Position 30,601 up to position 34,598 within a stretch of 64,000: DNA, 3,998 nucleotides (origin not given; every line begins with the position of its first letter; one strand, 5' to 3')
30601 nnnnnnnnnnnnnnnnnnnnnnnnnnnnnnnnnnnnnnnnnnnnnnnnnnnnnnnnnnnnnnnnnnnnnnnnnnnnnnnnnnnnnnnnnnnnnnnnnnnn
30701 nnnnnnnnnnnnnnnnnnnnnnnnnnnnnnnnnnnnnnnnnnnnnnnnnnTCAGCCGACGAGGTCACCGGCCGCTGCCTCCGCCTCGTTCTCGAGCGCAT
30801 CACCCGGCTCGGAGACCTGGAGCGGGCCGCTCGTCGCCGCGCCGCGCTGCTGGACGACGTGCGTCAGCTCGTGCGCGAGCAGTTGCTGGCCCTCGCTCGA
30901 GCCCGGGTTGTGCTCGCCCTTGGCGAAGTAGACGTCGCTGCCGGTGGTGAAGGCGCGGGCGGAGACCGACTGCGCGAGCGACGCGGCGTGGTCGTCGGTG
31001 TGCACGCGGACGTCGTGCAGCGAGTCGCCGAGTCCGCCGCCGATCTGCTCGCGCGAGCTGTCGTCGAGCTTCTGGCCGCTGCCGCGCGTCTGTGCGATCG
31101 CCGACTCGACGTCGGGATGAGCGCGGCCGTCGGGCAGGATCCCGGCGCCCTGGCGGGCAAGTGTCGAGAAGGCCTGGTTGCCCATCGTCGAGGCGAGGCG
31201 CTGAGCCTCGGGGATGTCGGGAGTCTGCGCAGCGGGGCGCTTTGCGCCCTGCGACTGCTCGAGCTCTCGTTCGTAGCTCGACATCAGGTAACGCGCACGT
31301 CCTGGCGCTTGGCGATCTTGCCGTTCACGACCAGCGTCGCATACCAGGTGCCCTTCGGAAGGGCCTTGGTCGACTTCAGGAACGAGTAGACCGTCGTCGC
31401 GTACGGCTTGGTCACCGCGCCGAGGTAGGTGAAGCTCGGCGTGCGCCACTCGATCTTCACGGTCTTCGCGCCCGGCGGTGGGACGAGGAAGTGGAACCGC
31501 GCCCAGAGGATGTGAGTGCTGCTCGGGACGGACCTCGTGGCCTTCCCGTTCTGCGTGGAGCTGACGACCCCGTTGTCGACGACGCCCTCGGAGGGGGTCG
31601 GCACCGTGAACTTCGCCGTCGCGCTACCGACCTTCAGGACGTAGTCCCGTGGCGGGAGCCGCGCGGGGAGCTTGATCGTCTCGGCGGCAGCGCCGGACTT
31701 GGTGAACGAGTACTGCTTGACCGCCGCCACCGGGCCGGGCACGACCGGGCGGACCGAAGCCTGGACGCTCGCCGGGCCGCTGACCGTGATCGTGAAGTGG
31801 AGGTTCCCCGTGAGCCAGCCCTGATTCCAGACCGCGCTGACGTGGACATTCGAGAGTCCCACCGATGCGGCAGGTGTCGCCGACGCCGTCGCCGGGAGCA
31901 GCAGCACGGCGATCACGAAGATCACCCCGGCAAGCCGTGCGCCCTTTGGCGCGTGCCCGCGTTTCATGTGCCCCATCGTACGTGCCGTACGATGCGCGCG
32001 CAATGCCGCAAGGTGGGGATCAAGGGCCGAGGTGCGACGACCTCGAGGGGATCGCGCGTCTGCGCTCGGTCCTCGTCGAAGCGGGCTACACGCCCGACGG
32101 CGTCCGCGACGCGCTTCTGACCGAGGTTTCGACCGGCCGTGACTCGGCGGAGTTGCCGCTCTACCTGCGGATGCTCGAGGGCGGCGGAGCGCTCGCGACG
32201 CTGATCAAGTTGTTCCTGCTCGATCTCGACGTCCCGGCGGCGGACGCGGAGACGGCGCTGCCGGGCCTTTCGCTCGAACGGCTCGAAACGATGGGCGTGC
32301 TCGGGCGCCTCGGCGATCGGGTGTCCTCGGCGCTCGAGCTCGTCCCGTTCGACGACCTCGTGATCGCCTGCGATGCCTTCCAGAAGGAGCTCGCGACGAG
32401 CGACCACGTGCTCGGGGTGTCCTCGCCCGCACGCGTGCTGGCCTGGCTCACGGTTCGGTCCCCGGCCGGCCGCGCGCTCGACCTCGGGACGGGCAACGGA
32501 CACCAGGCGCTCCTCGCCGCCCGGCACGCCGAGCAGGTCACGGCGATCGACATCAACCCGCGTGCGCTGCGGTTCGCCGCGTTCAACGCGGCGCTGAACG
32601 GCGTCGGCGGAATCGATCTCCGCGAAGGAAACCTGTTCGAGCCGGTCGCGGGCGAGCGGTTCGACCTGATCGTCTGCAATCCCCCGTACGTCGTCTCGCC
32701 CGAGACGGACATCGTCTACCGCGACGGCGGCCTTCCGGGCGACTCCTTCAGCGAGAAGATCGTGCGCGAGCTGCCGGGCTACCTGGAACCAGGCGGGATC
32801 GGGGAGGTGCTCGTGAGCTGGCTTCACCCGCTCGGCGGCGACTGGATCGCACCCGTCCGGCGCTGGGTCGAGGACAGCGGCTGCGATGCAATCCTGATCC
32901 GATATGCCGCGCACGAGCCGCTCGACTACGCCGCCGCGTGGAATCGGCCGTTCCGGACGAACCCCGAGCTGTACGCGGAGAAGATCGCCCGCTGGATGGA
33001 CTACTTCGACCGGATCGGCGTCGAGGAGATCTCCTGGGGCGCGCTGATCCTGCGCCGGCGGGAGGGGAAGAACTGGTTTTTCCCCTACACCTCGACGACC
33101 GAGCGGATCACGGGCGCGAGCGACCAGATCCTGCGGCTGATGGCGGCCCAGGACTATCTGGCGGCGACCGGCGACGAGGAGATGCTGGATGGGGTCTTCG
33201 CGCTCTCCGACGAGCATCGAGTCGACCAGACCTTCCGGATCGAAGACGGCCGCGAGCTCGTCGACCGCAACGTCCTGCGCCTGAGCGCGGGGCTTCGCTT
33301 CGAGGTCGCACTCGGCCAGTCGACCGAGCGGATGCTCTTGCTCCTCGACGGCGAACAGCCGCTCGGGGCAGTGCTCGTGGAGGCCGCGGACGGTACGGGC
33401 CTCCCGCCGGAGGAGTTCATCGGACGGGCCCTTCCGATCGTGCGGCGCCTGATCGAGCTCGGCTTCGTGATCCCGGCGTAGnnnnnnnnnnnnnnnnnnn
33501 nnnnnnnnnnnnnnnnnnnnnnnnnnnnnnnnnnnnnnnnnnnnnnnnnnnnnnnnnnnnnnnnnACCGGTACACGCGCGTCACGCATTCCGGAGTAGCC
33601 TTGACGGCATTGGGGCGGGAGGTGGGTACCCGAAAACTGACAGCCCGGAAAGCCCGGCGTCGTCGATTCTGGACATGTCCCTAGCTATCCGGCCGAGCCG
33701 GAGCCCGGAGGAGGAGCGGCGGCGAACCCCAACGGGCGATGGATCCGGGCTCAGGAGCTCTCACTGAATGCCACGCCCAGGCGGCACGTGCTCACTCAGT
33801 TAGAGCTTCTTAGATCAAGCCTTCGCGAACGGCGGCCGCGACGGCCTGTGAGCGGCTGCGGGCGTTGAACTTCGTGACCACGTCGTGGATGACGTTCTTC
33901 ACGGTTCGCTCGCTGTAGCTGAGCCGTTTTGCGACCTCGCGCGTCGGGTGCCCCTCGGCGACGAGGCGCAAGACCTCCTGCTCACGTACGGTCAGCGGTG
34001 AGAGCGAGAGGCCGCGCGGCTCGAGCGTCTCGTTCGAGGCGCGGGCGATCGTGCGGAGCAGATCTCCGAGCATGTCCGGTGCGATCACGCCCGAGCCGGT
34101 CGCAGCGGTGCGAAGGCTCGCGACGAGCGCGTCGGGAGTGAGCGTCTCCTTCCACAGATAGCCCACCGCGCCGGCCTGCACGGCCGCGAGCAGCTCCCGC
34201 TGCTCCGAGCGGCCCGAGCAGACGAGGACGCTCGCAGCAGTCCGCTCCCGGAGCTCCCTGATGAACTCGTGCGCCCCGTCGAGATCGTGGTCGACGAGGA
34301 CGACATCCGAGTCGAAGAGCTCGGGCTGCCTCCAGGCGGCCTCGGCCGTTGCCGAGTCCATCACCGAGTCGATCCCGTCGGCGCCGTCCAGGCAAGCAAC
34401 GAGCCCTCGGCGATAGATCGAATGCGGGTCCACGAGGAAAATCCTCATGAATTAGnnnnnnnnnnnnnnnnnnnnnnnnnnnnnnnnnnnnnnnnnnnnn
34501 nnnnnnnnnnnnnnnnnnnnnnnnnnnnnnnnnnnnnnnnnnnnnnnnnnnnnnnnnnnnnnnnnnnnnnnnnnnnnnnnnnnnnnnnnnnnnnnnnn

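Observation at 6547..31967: Complete phage-tail-like contractile injection system locus with P2-like order but no head, fibre or PAAR genes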

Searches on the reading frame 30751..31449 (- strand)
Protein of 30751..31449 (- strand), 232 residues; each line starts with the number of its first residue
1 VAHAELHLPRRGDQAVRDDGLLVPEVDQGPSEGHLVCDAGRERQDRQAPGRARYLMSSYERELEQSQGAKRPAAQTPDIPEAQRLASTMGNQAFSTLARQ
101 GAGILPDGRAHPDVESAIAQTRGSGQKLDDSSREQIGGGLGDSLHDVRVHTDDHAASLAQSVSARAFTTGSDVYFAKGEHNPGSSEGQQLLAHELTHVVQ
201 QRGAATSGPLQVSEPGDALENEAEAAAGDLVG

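Call 6: search_protein_families(library=pfam, proteins=[window:30751-31449:-], max_evalue=0.01)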
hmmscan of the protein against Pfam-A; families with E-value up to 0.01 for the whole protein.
window:30751-31449:- (232 aa): 1 family
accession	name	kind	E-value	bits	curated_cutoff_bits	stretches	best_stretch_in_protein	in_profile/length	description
PF13699.11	eCIS_core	-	5.5e-29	100.6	22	1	128-204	2-78/79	eCIS core domain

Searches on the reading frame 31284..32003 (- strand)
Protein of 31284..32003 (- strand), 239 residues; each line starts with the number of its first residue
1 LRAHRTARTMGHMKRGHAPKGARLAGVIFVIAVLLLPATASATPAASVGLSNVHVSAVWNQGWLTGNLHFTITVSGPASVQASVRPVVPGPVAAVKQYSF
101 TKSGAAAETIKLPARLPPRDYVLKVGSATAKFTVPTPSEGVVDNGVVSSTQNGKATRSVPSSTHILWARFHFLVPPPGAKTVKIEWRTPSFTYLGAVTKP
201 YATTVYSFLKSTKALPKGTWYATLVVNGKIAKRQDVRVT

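Call 6: search_protein_families(library=pfam, proteins=[window:31284-32003:-], max_evalue=0.01)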
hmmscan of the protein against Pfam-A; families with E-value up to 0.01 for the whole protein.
window:31284-32003:- (239 aa): 0 families

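Call 41: search_protein_families(library=ncbifam, proteins=[window:31284-31976:-], max_evalue=0.01)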
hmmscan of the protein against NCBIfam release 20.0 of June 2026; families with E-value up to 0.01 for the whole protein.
window:31284-31976:- (230 aa): 0 families

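Call 87: search_protein_families(library=phrogs, proteins=[window:31284-31976:-], max_evalue=0.001)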
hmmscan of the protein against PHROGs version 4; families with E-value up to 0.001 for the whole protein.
window:31284-31976:- (230 aa): 0 families

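Call 101: search_protein_families(library=padloc, proteins=[window:31284-31976:-], max_evalue=0.001)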
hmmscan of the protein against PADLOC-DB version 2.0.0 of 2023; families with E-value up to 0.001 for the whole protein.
window:31284-31976:- (230 aa): 0 families

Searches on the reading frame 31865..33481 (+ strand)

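Call 17: search_protein_families(library=pfam, proteins=[window:31865-33481:+], max_evalue=0.01)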
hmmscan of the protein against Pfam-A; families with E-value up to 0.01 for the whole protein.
window:31865-33481:+ (538 aa): 13 families
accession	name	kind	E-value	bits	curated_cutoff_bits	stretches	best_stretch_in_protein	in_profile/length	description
PF23186.1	DUF7059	-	1.6e-14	54.3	27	1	72-154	1-83/85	Domain of unknown function (DUF7059)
PF05175.20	MTS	-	5.7e-14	52.6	23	1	200-280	31-113/170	Methyltransferase small domain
PF13847.12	Methyltransf_31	-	1.2e-12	48.2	27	1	201-311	4-105/145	Methyltransferase domain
PF13649.12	Methyltransf_25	-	2.4e-09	38.2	27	1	205-273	2-73/97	Methyltransferase domain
PF08241.18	Methyltransf_11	-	4.4e-09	37.3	21.2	1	205-272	1-67/95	Methyltransferase domain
PF06325.19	PrmA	-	5.3e-06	26.6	22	1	202-272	163-233/296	Ribosomal protein L11 methyltransferase (PrmA)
PF08242.18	Methyltransf_12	-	0.00014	22.9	30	1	205-272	1-72/98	Methyltransferase domain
PF13489.12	Methyltransf_23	-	0.00025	21.2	27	1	198-272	20-88/164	Methyltransferase domain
PF01170.24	UPF0020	-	0.00041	20.5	22.3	1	216-277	70-133/197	RMKL-like, methyltransferase domain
PF02475.24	TRM5-TYW2_MTfase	-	0.0013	19.2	28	1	203-250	39-88/164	TRM5/TYW2 methyltransferase domain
PF25004.1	DUF7782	-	0.0019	18.8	27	1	428-537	6-120/120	Domain of unknown function (DUF7782)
PF03602.21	Cons_hypoth95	-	0.0047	17.1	24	1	194-277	35-125/182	Conserved hypothetical protein 95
PF03848.20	TehB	-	0.009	15.9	20.4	0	199-271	30-101/193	Tellurite resistance protein TehB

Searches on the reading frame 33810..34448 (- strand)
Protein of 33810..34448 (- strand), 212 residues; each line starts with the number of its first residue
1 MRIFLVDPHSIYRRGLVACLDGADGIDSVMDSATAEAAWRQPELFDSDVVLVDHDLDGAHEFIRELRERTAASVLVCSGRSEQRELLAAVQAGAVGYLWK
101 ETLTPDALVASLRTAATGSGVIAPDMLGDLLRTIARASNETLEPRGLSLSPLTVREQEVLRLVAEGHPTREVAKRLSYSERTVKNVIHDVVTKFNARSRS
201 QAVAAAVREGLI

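Call 17: search_protein_families(library=pfam, proteins=[window:33810-34448:-], max_evalue=0.01)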
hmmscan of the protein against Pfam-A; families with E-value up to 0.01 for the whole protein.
window:33810-34448:- (212 aa): 11 families
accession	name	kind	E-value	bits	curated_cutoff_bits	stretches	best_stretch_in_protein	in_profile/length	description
PF00196.25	GerE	-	9e-15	54.5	23.5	1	151-204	2-55/57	Bacterial regulatory proteins, luxR family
PF00072.30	Response_reg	-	4.2e-11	43.5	30.2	1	3-112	1-110/111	Response regulator receiver domain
PF13384.12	HTH_23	-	3.6e-07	30.2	24.6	1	156-189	7-40/50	Homeodomain-like domain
PF13551.12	HTH_29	-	3.6e-05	24.2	28.1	1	158-192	3-38/64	Winged helix-turn helix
PF08281.18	Sigma70_r4_2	-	3.9e-05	23.7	25.7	1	152-188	11-48/54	Sigma-70, region 4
PF00291.31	PALP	-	0.00043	20.1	35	1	29-123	84-176/295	Pyridoxal-phosphate dependent enzyme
PF04545.22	Sigma70_r4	-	0.00047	20.1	24.1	1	149-192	2-46/50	Sigma-70, region 4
PF13518.12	HTH_28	-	0.00068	20.1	25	1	158-188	4-34/52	Helix-turn-helix domain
PF13542.12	HTH_Tnp_ISL3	-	0.001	18.9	27.4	1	156-191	17-51/51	Helix-turn-helix domain of transposase family ISL3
PF02796.21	HTH_7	-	0.0058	17.2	23.8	0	157-189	12-44/45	Helix-turn-helix domain of resolvase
PF13936.12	HTH_38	-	0.0059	16.8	27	1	157-188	10-42/44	Helix-turn-helix domain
